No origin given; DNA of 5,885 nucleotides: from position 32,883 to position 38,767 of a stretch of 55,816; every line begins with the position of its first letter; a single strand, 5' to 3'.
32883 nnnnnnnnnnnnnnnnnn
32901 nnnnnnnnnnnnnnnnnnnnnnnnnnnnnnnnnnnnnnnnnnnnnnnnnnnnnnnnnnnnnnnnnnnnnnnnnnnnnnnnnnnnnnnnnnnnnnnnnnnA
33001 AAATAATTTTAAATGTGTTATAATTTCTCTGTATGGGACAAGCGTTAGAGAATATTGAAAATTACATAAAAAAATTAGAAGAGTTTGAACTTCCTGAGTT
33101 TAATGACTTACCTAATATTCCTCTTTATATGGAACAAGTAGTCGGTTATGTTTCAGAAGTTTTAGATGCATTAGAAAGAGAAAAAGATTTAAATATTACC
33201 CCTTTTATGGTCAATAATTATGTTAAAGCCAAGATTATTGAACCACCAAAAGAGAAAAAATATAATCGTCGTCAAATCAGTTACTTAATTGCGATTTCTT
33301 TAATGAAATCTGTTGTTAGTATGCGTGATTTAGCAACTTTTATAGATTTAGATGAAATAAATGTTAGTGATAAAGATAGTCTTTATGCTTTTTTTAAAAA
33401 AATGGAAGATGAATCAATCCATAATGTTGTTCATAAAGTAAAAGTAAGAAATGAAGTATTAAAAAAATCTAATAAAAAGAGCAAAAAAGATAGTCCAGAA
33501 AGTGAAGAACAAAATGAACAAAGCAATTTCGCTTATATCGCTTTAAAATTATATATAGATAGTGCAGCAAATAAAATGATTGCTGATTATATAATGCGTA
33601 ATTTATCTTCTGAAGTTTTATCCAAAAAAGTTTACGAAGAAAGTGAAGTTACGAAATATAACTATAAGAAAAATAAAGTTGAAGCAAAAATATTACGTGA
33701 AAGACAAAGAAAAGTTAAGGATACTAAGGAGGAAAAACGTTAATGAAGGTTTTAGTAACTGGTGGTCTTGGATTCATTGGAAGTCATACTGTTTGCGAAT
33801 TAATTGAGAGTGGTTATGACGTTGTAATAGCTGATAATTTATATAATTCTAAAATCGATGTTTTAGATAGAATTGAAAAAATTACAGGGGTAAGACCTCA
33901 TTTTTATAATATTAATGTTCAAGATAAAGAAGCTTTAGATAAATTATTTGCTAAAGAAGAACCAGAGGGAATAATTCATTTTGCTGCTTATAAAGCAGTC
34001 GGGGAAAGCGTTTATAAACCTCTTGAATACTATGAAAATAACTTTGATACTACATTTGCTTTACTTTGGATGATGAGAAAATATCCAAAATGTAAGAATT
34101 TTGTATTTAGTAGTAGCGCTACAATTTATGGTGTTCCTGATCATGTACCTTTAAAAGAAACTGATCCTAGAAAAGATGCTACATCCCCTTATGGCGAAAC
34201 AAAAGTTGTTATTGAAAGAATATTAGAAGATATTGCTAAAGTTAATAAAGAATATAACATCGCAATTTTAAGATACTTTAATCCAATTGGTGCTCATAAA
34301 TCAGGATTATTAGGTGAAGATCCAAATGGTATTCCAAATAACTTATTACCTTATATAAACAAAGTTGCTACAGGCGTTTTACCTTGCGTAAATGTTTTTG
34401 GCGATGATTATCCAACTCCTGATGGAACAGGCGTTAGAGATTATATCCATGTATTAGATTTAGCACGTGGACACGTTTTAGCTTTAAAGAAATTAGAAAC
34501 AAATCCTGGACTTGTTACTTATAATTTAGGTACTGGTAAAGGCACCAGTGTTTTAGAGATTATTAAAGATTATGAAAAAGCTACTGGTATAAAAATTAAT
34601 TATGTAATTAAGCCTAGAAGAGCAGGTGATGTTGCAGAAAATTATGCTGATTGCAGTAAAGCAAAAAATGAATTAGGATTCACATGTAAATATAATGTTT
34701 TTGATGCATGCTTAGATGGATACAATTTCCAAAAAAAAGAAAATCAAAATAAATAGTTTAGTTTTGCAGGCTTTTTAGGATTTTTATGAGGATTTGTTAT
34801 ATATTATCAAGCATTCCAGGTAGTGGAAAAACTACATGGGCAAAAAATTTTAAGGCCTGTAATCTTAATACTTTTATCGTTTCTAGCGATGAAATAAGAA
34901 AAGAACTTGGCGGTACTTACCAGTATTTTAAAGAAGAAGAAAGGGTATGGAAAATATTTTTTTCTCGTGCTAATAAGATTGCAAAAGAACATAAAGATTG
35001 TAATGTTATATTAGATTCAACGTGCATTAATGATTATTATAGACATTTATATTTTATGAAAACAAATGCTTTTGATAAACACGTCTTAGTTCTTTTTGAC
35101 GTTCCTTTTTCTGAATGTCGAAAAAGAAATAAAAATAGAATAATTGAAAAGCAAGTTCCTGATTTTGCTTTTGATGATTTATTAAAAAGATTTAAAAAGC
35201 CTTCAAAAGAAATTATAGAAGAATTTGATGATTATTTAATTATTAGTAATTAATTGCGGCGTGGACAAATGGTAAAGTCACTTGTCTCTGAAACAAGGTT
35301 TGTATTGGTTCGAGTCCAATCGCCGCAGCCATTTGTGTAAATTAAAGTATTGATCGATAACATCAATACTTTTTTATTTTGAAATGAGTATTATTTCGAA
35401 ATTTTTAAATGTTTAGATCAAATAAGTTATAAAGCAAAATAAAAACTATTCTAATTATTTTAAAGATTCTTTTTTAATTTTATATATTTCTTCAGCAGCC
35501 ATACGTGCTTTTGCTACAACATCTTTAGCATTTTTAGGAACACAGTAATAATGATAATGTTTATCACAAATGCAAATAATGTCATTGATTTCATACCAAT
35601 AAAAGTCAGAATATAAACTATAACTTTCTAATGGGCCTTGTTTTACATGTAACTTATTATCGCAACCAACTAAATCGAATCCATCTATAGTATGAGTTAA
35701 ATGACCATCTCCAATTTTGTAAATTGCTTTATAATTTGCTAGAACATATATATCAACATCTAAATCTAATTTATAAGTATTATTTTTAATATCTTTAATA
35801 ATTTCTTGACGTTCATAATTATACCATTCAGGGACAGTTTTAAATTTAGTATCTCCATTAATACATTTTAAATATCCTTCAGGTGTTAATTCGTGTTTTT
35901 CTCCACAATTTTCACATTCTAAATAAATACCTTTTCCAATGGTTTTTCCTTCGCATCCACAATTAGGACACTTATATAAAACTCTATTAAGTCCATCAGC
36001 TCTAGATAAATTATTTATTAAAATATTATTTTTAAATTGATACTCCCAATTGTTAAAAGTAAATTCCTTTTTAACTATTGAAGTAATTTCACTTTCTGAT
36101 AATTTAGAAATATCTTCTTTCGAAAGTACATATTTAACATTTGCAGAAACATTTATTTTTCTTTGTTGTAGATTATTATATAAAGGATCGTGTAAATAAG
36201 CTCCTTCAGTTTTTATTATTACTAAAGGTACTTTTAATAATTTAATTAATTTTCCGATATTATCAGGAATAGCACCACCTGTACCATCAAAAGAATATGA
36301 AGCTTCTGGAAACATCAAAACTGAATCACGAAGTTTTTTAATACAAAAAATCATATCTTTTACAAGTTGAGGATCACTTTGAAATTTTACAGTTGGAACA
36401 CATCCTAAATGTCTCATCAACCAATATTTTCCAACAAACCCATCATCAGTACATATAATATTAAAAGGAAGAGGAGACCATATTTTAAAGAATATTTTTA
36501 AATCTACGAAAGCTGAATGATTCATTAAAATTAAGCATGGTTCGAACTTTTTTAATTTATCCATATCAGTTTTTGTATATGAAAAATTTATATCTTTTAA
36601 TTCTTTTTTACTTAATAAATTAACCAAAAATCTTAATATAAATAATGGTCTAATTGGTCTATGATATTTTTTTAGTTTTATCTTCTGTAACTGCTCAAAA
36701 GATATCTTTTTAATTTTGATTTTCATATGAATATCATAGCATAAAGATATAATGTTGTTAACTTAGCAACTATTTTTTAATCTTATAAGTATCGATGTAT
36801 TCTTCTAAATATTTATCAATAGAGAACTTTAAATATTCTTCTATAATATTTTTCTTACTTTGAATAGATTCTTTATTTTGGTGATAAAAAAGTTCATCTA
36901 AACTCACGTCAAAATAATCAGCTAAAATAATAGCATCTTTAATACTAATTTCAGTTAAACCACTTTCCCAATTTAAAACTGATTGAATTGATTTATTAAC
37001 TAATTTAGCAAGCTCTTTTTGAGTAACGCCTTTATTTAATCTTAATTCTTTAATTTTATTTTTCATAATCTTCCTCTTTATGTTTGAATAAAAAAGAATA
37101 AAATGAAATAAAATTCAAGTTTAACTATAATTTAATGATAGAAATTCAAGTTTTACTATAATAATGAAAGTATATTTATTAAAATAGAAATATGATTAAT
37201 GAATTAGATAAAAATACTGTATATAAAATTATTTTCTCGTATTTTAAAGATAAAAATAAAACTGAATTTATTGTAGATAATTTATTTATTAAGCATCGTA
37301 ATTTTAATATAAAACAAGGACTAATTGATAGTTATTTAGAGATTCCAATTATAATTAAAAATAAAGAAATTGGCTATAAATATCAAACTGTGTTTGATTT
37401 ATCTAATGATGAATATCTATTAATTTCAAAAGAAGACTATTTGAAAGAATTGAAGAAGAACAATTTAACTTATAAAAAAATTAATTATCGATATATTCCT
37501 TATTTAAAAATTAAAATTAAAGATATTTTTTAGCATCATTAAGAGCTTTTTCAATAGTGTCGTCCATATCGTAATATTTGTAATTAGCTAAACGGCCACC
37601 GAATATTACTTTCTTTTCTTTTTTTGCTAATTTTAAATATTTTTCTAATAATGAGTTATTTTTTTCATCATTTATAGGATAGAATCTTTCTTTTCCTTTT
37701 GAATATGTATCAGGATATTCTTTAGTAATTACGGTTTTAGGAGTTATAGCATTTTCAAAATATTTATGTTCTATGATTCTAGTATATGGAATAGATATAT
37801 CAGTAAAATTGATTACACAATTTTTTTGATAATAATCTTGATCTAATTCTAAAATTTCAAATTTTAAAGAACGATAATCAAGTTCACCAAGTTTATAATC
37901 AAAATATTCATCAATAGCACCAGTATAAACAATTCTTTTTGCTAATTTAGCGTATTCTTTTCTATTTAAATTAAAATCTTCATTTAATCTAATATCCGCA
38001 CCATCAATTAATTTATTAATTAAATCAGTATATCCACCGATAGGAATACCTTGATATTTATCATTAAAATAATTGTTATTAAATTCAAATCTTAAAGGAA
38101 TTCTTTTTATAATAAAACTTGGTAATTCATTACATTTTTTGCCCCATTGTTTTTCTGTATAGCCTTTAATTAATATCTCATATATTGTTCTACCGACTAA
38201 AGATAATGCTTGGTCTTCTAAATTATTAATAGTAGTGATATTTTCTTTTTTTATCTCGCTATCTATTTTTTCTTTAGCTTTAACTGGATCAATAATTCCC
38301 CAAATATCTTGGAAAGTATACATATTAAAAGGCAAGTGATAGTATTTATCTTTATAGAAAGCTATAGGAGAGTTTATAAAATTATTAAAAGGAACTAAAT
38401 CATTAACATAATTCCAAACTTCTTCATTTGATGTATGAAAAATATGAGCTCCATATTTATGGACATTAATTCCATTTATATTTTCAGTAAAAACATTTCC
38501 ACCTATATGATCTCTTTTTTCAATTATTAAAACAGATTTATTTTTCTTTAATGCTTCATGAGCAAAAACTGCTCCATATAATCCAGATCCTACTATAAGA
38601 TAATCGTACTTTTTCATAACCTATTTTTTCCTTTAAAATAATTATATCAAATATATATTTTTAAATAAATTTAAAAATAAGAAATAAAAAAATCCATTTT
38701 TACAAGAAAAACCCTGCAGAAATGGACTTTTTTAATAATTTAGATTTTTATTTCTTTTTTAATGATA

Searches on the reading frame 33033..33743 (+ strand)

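Call 4: search_protein_families(library=pfam, proteins=[window:33033-33743:+], max_evalue=0.1)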
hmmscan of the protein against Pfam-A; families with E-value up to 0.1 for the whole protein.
window:33033-33743:+ (236 aa): 2 families
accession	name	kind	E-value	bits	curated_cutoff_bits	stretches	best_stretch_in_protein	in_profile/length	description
PF08876.17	DUF1836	-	3.8e-25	88.4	27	1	22-114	2-94/105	Domain of unknown function (DUF1836)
PF01697.33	Glyco_transf_92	-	7.3e-06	26.2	23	1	31-223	37-218/249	Glycosyltransferase family 92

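Call 5: search_protein_families(library=padloc, proteins=[window:33033-33743:+], max_evalue=0.1)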
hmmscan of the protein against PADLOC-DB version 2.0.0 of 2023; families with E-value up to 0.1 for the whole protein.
window:33033-33743:+ (236 aa): 0 families

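Call 6: search_protein_families(library=ncbifam, proteins=[window:33033-33743:+], max_evalue=0.1)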
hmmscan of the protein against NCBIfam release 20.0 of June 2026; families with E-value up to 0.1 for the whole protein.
window:33033-33743:+ (236 aa): 1 family
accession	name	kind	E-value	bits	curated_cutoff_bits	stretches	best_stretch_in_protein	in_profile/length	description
NF010723.1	PRK14125.1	equivalog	0.04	13.9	60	1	83-143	8-72/87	cell division suppressor protein YneA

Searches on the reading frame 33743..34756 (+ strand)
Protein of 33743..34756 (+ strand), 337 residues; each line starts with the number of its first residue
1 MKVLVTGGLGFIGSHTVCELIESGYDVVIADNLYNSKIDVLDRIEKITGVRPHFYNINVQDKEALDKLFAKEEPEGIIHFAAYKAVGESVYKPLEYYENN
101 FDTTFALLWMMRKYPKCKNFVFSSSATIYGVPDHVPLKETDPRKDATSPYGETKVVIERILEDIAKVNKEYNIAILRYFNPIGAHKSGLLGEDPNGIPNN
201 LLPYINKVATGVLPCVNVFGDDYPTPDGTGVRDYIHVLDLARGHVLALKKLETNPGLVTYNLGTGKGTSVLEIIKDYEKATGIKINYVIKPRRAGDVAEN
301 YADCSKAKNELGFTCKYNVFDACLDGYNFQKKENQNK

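Call 26: search_protein_families(library=pfam, proteins=[window:33743-34756:+], max_evalue=0.001)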
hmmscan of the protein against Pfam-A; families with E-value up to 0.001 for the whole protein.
window:33743-34756:+ (337 aa): 8 families
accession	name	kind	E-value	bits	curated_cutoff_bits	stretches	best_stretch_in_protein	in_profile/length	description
PF01370.27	Epimerase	-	6.5e-52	176.8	20.9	1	3-263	1-240/240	NAD dependent epimerase/dehydratase family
PF16363.11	GDP_Man_Dehyd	-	7.3e-51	174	27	1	4-320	1-326/332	GDP-mannose 4,6 dehydratase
PF02719.21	Polysacc_synt_2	-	2.8e-11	43.6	20.2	1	3-184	1-174/293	Polysaccharide biosynthesis protein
PF01073.25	3Beta_HSD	-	4.4e-10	39.5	22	1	4-131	1-122/280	3-beta hydroxysteroid dehydrogenase/isomerase family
PF04321.23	RmlD_sub_bind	-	1.2e-08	34.8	27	1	1-163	1-138/287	RmlD substrate binding domain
PF00106.31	adh_short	-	3.7e-05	23.7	26.6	1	3-71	3-70/195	short chain dehydrogenase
PF07993.18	NAD_binding_4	-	0.00016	21.4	20.1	0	76-179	91-205/258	Male sterility protein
PF08659.16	KR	-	0.00021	21.7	22.6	1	3-87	3-95/180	KR domain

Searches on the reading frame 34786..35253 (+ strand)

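Call 26: search_protein_families(library=pfam, proteins=[window:34786-35253:+], max_evalue=0.001)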
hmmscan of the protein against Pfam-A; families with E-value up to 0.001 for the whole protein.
window:34786-35253:+ (155 aa): 5 families
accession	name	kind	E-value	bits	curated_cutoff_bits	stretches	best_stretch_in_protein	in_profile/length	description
PF13671.12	AAA_33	-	3.1e-15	57.2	27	1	11-139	8-143/143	AAA domain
PF08433.16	KTI12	-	2.4e-11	44.1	22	1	6-142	5-143/271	Chromatin associated protein KTI12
PF13207.12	AAA_17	-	1.1e-05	26.1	27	1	10-118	3-122/136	AAA domain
PF13238.12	AAA_18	-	1.7e-05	25.7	29.4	1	7-119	3-112/128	AAA domain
PF01583.26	APS_kinase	-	0.00037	21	21.1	1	6-122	6-125/152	Adenylylsulphate kinase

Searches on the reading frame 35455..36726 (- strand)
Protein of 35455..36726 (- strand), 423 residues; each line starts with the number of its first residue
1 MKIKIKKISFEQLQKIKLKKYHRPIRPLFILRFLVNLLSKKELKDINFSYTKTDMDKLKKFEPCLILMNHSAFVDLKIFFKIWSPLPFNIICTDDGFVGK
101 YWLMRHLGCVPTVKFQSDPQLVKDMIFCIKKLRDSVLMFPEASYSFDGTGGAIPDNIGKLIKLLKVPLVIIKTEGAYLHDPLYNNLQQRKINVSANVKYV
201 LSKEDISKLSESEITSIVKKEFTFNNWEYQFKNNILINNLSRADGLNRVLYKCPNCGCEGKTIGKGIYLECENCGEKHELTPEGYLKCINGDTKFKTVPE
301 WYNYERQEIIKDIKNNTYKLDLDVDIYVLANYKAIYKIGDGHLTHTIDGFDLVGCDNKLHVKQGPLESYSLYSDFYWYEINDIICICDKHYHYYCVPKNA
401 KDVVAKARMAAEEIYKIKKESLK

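Call 26: search_protein_families(library=pfam, proteins=[window:35455-36726:-], max_evalue=0.001)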
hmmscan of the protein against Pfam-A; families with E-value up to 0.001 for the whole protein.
window:35455-36726:- (423 aa): 1 family
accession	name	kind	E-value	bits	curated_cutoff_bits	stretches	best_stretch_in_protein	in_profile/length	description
PF01553.26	Acyltransferase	-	8.4e-05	22.8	23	1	53-149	5-107/132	Acyltransferase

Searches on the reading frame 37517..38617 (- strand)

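Call 26: search_protein_families(library=pfam, proteins=[window:37517-38617:-], max_evalue=0.001)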
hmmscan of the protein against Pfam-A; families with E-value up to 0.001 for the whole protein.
window:37517-38617:- (366 aa): 4 families
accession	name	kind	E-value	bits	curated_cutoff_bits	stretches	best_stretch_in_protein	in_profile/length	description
PF03275.19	GLF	-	6.1e-78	261.6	26.3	1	149-348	2-203/203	UDP-galactopyranose mutase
PF13450.12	NAD_binding_8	-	1.2e-21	77.2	21.9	1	8-74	1-68/68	NAD(P)-binding Rossmann-like domain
PF01593.30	Amino_oxidase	-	7.6e-08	32.5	19.8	1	23-75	11-62/443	Flavin containing amine oxidoreductase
PF12831.13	FAD_oxidored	-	6.4e-05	22.9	27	1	5-67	1-64/416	FAD dependent oxidoreductase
